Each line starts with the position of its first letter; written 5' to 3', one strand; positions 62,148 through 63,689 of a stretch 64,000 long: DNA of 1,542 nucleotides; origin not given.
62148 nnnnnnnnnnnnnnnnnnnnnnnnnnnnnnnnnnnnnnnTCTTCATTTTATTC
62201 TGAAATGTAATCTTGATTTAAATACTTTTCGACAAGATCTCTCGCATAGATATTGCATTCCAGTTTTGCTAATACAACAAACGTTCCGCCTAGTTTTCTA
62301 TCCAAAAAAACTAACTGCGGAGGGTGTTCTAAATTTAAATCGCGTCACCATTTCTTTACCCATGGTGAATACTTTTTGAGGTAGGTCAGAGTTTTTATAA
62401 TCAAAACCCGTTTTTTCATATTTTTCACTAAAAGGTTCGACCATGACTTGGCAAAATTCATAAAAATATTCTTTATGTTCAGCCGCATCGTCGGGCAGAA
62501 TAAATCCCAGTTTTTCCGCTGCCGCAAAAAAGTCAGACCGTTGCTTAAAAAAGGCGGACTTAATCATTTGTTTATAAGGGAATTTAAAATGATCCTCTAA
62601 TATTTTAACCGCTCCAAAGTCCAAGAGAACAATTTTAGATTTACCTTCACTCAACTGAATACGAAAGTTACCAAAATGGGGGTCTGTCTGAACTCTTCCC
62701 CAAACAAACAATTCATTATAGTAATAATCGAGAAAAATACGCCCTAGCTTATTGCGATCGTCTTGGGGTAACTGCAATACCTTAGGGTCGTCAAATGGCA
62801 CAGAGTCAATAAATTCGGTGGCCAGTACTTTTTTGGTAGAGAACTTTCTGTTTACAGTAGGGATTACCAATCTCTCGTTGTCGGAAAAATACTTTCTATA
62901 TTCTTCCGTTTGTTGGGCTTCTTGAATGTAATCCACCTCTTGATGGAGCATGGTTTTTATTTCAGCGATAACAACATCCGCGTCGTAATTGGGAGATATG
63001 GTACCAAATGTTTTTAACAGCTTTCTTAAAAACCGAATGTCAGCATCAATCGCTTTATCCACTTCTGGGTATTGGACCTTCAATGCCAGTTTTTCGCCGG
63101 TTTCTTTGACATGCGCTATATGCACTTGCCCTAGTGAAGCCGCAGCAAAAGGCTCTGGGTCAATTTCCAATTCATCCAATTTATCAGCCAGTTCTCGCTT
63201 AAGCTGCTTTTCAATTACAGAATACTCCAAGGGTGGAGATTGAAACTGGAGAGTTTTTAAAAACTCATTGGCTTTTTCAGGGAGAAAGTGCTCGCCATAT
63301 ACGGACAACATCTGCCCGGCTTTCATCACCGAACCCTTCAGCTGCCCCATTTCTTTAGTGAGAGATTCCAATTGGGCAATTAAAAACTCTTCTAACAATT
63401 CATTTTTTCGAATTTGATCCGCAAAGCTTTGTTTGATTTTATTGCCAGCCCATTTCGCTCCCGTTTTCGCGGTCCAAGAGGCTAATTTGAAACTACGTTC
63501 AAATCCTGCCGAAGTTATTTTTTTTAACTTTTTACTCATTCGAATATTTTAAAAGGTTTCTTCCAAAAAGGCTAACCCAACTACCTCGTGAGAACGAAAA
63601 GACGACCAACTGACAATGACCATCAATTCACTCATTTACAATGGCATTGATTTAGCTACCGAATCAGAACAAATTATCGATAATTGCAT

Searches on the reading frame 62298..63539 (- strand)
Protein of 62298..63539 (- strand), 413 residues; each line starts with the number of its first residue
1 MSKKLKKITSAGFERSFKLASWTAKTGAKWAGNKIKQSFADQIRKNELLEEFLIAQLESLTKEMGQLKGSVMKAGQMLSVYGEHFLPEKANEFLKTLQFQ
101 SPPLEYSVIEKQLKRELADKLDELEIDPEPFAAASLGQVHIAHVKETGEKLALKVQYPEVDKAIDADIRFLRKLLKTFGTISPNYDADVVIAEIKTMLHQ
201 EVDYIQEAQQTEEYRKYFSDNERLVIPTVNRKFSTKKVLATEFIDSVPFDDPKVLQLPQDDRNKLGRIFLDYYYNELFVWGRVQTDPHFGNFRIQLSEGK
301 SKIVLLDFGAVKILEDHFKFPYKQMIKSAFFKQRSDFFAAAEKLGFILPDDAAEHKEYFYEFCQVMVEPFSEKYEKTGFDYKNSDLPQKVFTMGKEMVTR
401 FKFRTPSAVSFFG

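Call 10: search_protein_families(library=pfam, proteins=[window:62298-63539:-], max_evalue=0.001)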
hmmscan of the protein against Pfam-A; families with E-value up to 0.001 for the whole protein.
window:62298-63539:- (413 aa): 1 family
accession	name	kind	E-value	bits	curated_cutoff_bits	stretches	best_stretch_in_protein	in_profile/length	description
PF03109.22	ABC1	-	1.8e-57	194.7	22.9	1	97-334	2-237/244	ABC1 atypical kinase-like domain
